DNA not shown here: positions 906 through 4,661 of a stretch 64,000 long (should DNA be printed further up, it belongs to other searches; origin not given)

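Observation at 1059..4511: Giant surface proteins built on an alternating pair of Trp-Trp motifs that I cannot place in a known family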

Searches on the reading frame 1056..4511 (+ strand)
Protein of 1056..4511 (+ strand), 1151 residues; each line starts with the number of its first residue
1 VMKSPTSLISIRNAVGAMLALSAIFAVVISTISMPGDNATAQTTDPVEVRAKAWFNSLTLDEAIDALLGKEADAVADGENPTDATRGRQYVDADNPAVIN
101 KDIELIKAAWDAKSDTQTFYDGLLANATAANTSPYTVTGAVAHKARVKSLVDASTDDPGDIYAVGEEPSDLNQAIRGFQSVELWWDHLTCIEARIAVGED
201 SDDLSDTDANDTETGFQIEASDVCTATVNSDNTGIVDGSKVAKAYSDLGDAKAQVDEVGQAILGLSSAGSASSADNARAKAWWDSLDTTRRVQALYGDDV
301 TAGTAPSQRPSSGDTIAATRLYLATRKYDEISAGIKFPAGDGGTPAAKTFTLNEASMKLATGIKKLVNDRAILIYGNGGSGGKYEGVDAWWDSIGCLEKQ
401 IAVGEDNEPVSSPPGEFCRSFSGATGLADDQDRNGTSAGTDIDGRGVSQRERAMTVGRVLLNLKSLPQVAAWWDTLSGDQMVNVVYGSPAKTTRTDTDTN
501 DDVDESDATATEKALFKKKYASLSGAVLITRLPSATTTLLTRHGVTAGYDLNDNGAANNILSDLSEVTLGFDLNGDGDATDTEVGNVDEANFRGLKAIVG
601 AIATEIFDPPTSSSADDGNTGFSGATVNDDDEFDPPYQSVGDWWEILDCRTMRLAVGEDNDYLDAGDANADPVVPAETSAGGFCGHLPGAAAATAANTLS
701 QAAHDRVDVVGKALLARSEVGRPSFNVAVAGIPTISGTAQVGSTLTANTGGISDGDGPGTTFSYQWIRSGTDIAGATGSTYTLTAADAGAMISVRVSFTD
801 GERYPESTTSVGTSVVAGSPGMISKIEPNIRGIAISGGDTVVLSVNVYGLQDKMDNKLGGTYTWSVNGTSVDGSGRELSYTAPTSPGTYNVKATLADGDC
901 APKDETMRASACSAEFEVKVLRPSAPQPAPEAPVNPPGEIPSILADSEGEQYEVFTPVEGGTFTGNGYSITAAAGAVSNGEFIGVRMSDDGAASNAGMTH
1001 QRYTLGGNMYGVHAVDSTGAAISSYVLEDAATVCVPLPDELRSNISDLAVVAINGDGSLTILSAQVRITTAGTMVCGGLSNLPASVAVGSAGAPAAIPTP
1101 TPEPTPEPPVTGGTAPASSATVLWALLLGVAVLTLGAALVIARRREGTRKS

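Call 3: search_protein_families(library=pfam, proteins=[window:1056-4511:+], max_evalue=1)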
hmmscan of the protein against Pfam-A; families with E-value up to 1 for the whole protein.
window:1056-4511:+ (1151 aa): 1 family
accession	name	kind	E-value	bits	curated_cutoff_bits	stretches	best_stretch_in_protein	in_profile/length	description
PF00801.26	PKD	-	0.014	15.8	23.5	1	837-898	13-68/80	PKD domain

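Call 4: search_protein_families(library=ncbifam, proteins=[window:1056-4511:+], max_evalue=1)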
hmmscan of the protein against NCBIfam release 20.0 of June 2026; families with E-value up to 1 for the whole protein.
window:1056-4511:+ (1151 aa): 3 families
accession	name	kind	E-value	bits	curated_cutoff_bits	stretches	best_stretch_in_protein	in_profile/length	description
NF040485.1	ZirU_fam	subfamily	1.9e-08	34.7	100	1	734-849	28-140/210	ZirU family protein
NF058583.1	LAXTG_small_WW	exception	0.021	14.5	65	1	1116-1146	19-49/54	LAXTG motif-containing small protein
NF040681.2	GPS-CTERM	domain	0.06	13.5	28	1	1121-1145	4-27/28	GPS-CTERM domain-containing protein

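Call 38: predict_structure(alignment_id=A1)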
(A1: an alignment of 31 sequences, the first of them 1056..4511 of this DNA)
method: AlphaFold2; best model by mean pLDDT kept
length: 1151 residues; sequences in the alignment: 31
mean_pLDDT: 73.6   pTM: 0.60
mean pLDDT of the five models: 73.6, 73.3, 70.0, 65.3, 63.5
residues with pLDDT >= 90: 297; 70-90: 471; 50-70: 177; < 50: 206
segments of 3 or more residues with pLDDT < 50: 1-43, 168-170, 343-345, 436-444, 492-505, 577-584, 613-625, 663-675, 924-941, 989-1001, 1093-1151
pLDDT, mean of each block of 10 residues (from residue 1): 30 40 39 31 66 94 91 63 59 78 89 87 83 70 90 79 68 79 92 94 88 87 93 88 92 95 90 93 91 86 77 84 92 79 64 90 93 83 84 89 85 74 82 54 64 91 90 94 80 42 53 86 82 80 74 59 54 51 58 87 87 38 50 80 85 87 41 50 84 82 92 91 84 90 89 70 91 92 88 88 80 86 89 83 90 86 89 85 88 88 82 91 51 37 50 56 71 66 57 34 65 64 64 79 71 72 70 78 76 41 39 28 37 38 34 34
secondary structure, 60 per line:
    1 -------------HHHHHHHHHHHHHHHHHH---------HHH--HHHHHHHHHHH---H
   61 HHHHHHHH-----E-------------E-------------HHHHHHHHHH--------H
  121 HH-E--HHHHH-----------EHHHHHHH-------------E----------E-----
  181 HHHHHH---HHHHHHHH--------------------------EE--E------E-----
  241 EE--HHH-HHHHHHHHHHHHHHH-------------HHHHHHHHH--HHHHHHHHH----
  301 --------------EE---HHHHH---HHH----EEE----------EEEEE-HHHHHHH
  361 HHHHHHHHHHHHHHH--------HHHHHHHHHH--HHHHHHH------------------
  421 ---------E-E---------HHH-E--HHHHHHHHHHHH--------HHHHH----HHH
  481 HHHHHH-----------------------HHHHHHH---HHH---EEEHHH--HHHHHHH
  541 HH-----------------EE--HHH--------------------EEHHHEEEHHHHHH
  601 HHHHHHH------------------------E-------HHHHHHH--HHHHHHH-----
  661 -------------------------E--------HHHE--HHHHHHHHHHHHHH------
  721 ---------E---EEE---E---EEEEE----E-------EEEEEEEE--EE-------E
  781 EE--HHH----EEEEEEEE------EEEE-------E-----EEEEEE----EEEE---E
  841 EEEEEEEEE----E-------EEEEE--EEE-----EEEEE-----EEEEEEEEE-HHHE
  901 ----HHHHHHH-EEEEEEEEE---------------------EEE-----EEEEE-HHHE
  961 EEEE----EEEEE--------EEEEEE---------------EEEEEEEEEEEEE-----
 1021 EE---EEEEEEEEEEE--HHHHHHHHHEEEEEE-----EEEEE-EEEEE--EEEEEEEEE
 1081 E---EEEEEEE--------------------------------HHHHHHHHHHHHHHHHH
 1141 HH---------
elements in order (helices of 4 or more, strands of 3 or more residues): H14-31 H46-56 H60-68 H102-111 H127-131 H144-150 H181-186 H190-197 H249-263 H277-285 H288-296 H320-324 E335-337 E348-352 H354-375 H384-393 H396-402 H449-460 H469-473 H478-486 H510-516 E526-528 H534-542 E592-594 H595-607 H640-646 H649-655 H701-714 E734-736 E744-748 E761-768 E780-782 E792-799 E806-809 E823-828 E833-836 E840-849 E862-866 E869-871 E877-881 E887-895 H905-911 E913-921 E943-945 E951-955 E960-964 E969-973 E982-987 E1003-1015 E1026-1036 H1039-1047 E1048-1053 E1059-1063 E1065-1069 E1072-1081 E1085-1091 H1124-1142

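Call 43: fold_search(model_id=the predicted structure, library=pdb)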
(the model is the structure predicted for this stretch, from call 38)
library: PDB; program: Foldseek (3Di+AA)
matches with E <= 10: 1837; with E <= 0.001: 105
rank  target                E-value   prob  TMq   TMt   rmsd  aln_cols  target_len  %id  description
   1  7biz_A                4.0e-07  1.00  0.12  0.24  16.1       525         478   12  Structure of a B12 binding lipoprotein from Bacteroides thetaiotaomicron (released 2022-03-02)
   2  3shs                  6.2e-06  1.00  0.08  0.24  19.8       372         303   12  Three N-terminal domains of the bacteriophage RB49 Highly Immunogenic Outer Capsid protein (Hoc) (released 2011-06-29)
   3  7biz_B                6.9e-06  1.00  0.11  0.21  17.0       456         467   12  Structure of a B12 binding lipoprotein from Bacteroides thetaiotaomicron (released 2022-03-02)
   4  9bfq_A                2.1e-05  0.99  0.09  0.10  15.5       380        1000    9  Cryo-EM structure of Sevenless in complex with Bride of Sevenless (released 2025-01-29)
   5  8ejk_E                2.2e-05  1.00  0.07  0.25  15.6       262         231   13  Structure of FFAR1-Gq complex bound to TAK-875 in a lipid nanodisc (released 2023-05-24)
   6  4uj6                  2.3e-05  1.00  0.07  0.10  16.7       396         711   11  Structure of surface layer protein SbsC, domains 1-6 (released 2016-04-27)
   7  9bfp_A                2.3e-05  0.96  0.08  0.09  17.4       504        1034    9  Cryo-EM structure of Sevenless extracellular domain (monomer) (released 2025-01-29)
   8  9ozh_D                4.1e-05  0.99  0.09  0.07  15.9       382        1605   12  Cryo-EM structure of 1:2:1 ROS1/NEL/NICOL holo-complex, conformation 2. (released 2026-02-25)
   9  5ftx                  5.0e-05  0.99  0.06  0.10  17.7       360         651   12  Structure of surface layer protein SbsC, domains 4-9 (released 2017-02-22)
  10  6qx4_B                5.2e-05  1.00  0.08  0.14  17.4       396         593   13  Structure of the Bacillus anthracis Sap S-layer assembly domain (released 2019-07-31)
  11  3dlq_R                5.8e-05  1.00  0.08  0.28  11.8       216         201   12  Crystal structure of the IL-22/IL-22R1 complex (released 2008-08-19)
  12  8q6t_I                6.4e-05  0.95  0.09  0.10  30.2       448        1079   10  Helical reconstruction of the relaxed thick filament from FIB milled left ventricular mouse myofibrils (released 2023-11-01)
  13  7kh0_S                6.7e-05  1.00  0.07  0.24  15.9       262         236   13  Cryo-EM structure of the human arginine vasopressin AVP-vasopressin receptor V2R-Gs signaling complex (released 2021-05-26)
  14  6lyy_B                7.4e-05  1.00  0.06  0.26  14.7       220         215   12  Cryo-EM structure of the human MCT1/Basigin-2 complex in the presence of anti-cancer drug candidate AZD3965 in the out (released 2020-12-23)
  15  8q2h                  1.0e-04  0.82  0.06  0.06  25.6       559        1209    8  beta-galactosidase from Bacillus circulans (released 2024-10-16)
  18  9rob_B                1.6e-04  1.00  0.07  0.21  11.8       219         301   16  Crystal structure of human CD22 Ig domains 1-3 in complex with modified sialoside 1B (released 2025-12-10)
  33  9kv6_H                2.5e-04  0.99  0.06  0.23  16.0       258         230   14  Structure of mouse TLQP21 bound to mouse C3aR in complex with Go (released 2025-11-26)
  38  8y47_A                2.9e-04  1.00  0.08  0.36  12.4       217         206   16  Crystal Structure of SCAB1 in complex with CKL2 (released 2025-02-05)
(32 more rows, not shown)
